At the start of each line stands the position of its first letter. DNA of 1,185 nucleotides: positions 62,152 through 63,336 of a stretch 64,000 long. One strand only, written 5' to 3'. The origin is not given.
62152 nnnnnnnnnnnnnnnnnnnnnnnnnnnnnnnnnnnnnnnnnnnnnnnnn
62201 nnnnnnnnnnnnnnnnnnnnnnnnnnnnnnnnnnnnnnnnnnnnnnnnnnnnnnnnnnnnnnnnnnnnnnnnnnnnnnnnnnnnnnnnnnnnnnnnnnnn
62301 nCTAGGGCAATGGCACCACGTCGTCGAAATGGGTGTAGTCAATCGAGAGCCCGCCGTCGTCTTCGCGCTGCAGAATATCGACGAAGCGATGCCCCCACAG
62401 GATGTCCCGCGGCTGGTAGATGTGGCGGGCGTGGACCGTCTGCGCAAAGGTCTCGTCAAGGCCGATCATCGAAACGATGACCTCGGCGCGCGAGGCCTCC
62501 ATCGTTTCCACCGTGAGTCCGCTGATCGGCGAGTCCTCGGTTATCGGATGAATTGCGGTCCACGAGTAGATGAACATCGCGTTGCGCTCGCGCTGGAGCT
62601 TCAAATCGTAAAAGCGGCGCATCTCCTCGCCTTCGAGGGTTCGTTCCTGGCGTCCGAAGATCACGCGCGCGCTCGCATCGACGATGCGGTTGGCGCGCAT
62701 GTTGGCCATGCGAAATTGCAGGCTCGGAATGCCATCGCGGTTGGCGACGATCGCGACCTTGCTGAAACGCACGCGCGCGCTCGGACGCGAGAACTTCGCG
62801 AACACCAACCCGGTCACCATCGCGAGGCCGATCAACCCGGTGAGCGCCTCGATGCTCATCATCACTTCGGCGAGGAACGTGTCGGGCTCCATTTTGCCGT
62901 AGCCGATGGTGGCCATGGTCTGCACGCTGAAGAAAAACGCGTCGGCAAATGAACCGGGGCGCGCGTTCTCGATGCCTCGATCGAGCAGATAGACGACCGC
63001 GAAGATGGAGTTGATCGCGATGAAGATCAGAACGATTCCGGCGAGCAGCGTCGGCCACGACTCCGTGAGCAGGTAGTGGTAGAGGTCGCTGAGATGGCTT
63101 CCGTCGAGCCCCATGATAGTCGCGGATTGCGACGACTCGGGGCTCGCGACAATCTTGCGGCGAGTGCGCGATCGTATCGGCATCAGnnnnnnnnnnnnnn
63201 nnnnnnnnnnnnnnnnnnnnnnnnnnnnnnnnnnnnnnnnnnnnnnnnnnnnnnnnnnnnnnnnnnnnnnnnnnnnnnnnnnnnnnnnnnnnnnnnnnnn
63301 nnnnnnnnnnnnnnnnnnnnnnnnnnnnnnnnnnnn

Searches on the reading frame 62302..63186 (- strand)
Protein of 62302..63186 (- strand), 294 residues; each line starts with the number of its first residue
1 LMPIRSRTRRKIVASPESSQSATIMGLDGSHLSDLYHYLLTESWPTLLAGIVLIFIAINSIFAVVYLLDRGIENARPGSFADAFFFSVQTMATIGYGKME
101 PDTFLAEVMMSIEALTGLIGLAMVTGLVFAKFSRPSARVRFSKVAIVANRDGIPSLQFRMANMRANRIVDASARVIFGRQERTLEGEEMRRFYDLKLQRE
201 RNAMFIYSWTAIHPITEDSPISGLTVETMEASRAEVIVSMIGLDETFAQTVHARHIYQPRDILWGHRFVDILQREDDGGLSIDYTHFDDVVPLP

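Call 20: search_protein_families(library=pfam, max_evalue=0.01, proteins=[window:62302-63186:-])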
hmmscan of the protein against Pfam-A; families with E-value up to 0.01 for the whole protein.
window:62302-63186:- (294 aa): 4 families
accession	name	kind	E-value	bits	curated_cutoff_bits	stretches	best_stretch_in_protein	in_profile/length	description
PF17655.7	IRK_C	-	8.8e-32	110.6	22.5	1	139-291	1-157/174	Inward rectifier potassium channel C-terminal domain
PF07885.22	Ion_trans_2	-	2e-11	44.1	22.5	1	55-131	3-76/79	Ion channel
PF01007.26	IRK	-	3.2e-07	30.7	22.7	1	79-135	83-141/141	Inward rectifier potassium channel transmembrane domain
PF00520.37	Ion_trans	-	3.3e-06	26.9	25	1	49-134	133-235/241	Ion transport protein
